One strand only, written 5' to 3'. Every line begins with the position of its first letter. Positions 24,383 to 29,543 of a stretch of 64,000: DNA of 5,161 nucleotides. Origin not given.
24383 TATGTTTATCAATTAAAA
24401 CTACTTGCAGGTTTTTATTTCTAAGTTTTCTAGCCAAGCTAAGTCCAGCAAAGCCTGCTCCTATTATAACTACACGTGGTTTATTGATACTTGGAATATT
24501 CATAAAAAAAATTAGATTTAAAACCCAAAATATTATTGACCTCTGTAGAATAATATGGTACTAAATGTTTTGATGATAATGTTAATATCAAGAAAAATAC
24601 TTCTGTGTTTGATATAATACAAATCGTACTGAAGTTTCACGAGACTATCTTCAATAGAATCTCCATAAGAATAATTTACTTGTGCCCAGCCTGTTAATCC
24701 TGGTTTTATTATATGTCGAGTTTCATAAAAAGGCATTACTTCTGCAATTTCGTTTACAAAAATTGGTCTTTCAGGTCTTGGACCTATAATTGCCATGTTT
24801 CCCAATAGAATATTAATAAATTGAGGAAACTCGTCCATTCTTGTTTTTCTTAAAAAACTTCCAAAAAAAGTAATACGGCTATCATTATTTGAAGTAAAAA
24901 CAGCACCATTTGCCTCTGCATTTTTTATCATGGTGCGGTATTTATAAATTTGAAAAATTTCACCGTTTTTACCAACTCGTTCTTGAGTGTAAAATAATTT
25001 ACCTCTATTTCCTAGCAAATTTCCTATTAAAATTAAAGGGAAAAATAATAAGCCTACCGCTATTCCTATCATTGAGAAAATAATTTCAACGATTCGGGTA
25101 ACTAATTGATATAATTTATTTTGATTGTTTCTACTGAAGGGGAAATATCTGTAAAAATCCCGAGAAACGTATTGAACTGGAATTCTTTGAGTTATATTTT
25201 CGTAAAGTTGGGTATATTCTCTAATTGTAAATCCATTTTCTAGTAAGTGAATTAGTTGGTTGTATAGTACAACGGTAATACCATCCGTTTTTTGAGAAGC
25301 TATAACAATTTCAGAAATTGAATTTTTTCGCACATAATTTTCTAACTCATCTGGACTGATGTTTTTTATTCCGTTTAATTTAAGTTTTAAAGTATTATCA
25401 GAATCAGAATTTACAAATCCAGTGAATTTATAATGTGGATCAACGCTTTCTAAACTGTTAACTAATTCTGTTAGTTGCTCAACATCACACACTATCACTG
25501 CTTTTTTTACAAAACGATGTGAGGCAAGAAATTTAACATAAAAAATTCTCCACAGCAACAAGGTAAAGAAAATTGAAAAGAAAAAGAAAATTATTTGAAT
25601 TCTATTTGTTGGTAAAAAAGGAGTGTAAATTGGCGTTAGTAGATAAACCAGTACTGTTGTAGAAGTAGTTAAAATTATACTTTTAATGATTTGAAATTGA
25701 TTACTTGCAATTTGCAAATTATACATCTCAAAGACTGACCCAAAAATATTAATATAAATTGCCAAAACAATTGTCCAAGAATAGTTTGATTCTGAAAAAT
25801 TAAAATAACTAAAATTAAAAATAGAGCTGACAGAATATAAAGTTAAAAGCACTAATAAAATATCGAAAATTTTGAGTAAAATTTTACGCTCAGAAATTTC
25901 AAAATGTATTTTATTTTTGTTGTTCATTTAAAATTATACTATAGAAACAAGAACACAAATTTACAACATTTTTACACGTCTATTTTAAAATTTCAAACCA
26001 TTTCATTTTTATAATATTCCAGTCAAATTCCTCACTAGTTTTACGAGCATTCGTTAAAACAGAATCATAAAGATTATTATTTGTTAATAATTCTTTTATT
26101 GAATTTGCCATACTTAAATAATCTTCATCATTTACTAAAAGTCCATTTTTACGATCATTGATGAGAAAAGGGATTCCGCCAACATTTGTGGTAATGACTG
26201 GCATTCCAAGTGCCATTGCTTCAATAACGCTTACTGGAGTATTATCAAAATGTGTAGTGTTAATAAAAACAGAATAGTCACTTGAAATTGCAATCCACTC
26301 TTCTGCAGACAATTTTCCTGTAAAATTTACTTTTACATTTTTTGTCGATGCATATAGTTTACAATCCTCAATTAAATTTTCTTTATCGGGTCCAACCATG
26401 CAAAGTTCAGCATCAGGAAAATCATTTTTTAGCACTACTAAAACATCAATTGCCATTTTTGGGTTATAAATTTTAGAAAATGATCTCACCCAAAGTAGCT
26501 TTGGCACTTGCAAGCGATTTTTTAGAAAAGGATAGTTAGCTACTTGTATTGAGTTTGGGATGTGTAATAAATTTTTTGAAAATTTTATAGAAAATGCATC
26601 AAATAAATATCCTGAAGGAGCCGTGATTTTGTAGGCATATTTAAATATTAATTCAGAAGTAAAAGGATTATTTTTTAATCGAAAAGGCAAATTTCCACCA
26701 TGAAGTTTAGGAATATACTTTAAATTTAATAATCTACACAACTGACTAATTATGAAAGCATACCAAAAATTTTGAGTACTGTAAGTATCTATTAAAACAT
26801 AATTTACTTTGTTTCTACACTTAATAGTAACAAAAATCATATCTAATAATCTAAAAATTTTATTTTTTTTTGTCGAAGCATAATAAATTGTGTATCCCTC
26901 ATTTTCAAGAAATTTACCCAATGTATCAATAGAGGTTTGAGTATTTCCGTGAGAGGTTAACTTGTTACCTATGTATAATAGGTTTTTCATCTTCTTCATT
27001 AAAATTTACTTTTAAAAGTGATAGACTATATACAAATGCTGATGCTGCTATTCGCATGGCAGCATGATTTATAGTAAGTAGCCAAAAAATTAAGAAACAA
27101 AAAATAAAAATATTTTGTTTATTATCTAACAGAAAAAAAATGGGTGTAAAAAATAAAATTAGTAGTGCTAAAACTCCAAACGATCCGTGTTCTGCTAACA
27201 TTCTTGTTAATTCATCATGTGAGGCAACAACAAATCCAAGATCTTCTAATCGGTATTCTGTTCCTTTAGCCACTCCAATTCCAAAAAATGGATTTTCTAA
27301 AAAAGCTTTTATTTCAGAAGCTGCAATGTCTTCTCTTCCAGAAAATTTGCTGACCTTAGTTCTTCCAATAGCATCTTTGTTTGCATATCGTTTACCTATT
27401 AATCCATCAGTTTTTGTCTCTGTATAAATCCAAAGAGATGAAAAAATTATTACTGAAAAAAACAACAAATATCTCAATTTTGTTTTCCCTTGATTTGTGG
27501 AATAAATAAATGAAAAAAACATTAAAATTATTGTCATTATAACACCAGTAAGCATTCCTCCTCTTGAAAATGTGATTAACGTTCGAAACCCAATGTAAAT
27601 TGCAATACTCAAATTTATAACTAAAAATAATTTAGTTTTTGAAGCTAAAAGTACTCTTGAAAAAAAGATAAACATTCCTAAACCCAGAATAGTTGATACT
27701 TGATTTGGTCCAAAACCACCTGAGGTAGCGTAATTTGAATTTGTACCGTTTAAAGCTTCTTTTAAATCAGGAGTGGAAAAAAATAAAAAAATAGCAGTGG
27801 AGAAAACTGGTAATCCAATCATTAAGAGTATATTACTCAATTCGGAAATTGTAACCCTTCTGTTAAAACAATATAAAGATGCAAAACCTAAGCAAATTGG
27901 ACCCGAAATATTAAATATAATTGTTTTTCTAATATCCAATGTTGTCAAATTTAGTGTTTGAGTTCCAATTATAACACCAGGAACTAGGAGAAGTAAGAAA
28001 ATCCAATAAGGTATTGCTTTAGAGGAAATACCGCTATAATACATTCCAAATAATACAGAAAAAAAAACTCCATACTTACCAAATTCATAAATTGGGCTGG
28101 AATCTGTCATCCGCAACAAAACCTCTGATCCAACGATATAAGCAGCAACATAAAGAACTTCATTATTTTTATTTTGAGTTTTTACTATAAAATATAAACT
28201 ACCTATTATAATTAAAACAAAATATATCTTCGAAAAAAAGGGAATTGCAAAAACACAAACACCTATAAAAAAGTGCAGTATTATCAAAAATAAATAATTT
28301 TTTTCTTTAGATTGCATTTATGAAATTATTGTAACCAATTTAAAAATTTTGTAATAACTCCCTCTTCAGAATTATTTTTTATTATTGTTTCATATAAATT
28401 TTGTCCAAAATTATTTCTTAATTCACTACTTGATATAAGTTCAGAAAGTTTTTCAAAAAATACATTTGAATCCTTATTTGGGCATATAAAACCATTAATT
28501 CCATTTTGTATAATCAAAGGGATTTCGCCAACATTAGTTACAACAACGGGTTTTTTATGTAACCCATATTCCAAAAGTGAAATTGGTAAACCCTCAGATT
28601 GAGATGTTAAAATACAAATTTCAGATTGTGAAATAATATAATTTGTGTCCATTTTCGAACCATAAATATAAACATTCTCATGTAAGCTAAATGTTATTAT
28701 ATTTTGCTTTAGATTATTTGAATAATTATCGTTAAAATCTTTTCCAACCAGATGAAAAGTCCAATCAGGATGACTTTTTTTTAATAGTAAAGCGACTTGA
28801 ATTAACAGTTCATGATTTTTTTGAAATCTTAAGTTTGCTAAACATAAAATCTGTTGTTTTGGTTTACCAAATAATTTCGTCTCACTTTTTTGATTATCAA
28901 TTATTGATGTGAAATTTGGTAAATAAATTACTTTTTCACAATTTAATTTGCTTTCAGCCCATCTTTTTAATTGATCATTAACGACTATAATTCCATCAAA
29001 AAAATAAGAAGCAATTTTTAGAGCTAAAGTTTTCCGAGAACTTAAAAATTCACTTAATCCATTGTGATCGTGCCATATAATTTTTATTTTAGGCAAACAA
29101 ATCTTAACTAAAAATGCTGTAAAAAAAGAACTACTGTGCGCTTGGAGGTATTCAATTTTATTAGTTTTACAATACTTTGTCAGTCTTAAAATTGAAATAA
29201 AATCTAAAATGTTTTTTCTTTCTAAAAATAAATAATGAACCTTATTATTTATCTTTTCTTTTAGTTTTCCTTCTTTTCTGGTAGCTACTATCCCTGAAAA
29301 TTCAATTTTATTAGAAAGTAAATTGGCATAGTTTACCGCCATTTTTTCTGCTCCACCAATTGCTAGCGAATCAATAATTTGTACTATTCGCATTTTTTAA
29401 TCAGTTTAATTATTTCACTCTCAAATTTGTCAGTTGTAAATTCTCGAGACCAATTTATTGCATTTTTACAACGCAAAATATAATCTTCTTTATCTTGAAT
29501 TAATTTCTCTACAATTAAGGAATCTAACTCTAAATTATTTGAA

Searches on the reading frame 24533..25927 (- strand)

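Call 19: search_protein_families(library=pfam, proteins=[window:24533-25927:-], max_evalue=0.001)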
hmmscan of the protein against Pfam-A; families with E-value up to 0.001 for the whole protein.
window:24533-25927:- (464 aa): 2 families
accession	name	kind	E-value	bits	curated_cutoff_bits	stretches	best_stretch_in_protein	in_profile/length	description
PF02397.22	Bac_transf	-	1.5e-58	197.7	27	1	278-459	2-178/179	Bacterial sugar transferase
PF13727.12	CoA_binding_3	-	1.1e-05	25.9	25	1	66-210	3-148/175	CoA-binding domain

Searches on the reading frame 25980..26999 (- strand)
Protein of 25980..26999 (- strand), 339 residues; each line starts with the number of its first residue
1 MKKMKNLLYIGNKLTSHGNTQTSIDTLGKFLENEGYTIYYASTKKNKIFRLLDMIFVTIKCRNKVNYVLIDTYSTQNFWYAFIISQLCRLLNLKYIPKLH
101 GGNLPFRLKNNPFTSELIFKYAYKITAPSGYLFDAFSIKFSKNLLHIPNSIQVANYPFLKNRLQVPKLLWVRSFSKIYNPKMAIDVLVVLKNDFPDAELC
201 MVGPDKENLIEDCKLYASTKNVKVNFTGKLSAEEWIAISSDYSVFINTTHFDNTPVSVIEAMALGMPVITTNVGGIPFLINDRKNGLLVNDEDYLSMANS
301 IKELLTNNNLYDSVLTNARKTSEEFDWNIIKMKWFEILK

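Call 19: search_protein_families(library=pfam, proteins=[window:25980-26999:-], max_evalue=0.001)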
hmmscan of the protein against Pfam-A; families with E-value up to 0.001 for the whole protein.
window:25980-26999:- (339 aa): 3 families
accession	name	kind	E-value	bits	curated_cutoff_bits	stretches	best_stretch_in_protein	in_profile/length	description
PF00534.26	Glycos_transf_1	-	1.3e-24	87.1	26.4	1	165-320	15-171/172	Glycosyl transferases group 1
PF13692.12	Glyco_trans_1_4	-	1.7e-21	77.4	27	1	166-307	2-142/142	Glycosyl transferases group 1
PF13524.12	Glyco_trans_1_2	-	0.00018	21.9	25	1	220-321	27-128/144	Glycosyl transferase-like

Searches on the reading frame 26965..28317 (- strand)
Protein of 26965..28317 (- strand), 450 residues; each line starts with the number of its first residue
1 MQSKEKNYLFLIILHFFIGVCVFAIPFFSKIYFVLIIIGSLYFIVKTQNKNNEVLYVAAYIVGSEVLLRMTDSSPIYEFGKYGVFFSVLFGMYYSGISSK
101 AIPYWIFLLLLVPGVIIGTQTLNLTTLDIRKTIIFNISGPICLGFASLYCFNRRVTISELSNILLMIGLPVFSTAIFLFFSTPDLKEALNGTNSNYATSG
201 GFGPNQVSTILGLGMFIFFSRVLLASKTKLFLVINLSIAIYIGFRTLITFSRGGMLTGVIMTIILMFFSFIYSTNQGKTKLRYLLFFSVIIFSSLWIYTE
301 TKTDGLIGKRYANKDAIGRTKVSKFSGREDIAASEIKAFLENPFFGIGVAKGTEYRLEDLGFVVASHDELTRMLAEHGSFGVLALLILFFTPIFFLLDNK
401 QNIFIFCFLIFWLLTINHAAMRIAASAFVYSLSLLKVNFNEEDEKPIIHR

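Call 19: search_protein_families(library=pfam, proteins=[window:26965-28317:-], max_evalue=0.001)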
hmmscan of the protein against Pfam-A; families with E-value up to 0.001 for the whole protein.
window:26965-28317:- (450 aa): 1 family
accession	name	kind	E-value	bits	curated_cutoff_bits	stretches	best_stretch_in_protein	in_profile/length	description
PF04932.20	Wzy_C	-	4.7e-15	56.1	31.7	1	239-386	3-149/149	O-Antigen ligase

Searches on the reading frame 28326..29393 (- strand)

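Call 19: search_protein_families(library=pfam, proteins=[window:28326-29393:-], max_evalue=0.001)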
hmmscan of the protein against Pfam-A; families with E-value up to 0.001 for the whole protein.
window:28326-29393:- (355 aa): 3 families
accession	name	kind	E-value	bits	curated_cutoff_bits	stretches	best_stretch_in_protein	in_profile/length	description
PF00534.26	Glycos_transf_1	-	3.6e-30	105.2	26.4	1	172-334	8-170/172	Glycosyl transferases group 1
PF13692.12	Glyco_trans_1_4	-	6.3e-24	85.3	27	1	180-321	2-141/142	Glycosyl transferases group 1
PF13439.12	Glyco_transf_4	-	2.7e-09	37.7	28.5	1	12-161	1-165/170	Glycosyltransferase Family 4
